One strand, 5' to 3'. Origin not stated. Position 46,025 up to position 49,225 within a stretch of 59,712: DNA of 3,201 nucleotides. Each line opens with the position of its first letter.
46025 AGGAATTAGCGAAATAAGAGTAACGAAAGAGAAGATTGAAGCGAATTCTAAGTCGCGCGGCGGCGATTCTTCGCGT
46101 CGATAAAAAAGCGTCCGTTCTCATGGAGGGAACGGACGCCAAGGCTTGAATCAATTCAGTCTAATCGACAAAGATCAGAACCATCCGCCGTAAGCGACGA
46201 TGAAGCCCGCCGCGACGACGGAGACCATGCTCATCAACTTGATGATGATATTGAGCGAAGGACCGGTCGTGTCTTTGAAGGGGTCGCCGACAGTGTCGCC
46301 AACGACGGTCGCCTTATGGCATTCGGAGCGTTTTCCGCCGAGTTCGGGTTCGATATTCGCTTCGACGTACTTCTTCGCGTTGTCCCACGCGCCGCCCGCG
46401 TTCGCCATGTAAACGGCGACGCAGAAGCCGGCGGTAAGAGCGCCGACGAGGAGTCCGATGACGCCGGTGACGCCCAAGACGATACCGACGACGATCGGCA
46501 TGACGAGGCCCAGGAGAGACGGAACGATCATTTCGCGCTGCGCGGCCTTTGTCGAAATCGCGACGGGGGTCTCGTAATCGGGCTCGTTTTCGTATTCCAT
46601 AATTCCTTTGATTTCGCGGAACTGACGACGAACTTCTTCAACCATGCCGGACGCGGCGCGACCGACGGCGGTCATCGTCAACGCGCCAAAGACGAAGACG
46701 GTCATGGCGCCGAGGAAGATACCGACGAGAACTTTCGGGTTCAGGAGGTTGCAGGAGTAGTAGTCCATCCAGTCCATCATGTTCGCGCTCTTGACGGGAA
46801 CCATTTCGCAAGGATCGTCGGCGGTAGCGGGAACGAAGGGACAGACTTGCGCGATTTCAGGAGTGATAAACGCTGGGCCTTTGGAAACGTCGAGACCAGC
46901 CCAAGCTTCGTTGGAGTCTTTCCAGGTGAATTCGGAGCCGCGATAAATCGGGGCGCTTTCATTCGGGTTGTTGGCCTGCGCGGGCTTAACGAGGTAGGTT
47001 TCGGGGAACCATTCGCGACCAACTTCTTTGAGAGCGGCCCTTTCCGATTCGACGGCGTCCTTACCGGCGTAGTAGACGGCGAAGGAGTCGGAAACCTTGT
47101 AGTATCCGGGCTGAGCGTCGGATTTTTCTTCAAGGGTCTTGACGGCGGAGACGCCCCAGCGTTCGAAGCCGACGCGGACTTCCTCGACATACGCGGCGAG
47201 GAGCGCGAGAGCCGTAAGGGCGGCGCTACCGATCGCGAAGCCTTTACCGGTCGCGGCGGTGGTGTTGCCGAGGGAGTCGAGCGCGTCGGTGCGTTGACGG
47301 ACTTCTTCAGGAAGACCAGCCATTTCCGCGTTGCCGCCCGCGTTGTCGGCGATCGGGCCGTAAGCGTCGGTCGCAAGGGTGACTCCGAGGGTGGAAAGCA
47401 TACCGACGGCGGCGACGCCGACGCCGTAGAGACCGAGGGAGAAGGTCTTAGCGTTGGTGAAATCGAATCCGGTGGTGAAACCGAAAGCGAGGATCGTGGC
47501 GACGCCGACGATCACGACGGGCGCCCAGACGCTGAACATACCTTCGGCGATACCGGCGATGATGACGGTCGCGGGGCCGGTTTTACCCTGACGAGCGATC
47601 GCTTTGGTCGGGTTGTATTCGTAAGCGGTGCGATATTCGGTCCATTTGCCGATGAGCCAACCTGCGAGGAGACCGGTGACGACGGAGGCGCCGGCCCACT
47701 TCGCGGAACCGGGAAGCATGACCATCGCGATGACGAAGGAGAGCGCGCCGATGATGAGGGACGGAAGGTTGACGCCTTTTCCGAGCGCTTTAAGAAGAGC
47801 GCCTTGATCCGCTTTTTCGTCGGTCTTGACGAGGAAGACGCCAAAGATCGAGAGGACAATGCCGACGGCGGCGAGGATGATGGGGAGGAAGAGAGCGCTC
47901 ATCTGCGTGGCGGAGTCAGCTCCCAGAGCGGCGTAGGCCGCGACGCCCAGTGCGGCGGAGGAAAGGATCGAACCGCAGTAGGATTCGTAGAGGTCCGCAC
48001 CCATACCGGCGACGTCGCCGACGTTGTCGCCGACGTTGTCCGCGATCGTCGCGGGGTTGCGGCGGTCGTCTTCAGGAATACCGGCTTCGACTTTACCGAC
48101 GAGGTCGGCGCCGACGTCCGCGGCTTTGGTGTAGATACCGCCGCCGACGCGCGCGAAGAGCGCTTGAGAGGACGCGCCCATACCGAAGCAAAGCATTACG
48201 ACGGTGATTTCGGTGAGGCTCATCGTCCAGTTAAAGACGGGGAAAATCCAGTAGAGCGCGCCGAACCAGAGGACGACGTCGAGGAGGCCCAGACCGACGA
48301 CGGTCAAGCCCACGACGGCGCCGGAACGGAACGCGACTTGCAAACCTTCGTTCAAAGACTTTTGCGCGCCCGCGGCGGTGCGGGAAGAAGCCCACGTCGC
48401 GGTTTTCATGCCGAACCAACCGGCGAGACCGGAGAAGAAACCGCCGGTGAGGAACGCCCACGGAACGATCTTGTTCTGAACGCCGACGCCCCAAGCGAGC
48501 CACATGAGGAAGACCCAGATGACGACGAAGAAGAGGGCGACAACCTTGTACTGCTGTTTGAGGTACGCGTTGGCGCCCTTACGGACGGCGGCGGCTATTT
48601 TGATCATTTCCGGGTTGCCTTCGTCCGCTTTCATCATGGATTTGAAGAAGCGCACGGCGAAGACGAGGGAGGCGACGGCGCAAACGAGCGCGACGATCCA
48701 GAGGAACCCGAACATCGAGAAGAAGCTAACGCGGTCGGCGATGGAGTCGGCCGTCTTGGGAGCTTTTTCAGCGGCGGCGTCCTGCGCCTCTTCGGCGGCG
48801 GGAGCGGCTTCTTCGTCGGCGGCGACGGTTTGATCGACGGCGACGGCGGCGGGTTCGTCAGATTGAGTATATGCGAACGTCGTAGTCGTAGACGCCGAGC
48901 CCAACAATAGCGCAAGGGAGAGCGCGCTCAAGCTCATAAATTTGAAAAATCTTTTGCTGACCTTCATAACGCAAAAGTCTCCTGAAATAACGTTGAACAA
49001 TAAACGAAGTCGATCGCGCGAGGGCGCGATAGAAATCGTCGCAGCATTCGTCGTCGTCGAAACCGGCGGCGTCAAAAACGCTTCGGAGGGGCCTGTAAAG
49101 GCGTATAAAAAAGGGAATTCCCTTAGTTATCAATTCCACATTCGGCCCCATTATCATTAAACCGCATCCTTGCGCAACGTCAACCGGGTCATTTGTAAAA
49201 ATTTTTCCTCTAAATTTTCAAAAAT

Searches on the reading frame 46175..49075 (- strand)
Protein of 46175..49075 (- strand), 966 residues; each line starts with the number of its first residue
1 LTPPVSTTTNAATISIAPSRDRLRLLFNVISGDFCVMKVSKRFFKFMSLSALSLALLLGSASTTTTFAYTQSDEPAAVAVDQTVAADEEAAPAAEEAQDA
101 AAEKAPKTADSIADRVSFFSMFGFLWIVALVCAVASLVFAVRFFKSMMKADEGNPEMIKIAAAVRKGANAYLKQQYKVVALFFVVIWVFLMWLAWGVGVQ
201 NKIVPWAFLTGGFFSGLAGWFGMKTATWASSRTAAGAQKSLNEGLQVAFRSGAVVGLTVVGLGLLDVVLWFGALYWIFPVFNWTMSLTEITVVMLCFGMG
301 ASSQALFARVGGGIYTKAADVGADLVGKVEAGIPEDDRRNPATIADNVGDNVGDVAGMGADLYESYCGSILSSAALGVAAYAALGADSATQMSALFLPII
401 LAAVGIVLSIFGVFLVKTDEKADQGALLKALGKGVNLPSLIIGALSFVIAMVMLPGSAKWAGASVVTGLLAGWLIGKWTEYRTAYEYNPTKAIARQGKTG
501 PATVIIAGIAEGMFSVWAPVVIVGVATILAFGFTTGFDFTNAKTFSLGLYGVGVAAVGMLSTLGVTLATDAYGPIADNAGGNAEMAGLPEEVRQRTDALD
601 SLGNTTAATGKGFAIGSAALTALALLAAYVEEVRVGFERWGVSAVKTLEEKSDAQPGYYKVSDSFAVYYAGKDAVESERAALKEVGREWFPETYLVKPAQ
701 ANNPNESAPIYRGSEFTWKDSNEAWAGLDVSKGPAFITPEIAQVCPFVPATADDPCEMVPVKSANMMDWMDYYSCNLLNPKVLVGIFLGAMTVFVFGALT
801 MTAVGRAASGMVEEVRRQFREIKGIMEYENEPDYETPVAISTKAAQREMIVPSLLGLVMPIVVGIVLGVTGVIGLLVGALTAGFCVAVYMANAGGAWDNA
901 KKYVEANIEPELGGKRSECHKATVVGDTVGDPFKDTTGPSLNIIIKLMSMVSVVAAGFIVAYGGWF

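Call 65: search_protein_families(library=pfam, proteins=[window:46175-49075:-], max_evalue=0.001)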
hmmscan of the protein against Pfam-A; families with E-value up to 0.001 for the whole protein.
window:46175-49075:- (966 aa): 1 family
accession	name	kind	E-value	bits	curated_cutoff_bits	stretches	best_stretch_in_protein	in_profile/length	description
PF03030.21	H_PPase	-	5.9e-250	831.8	29.7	1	134-954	1-644/645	Inorganic H+ pyrophosphatase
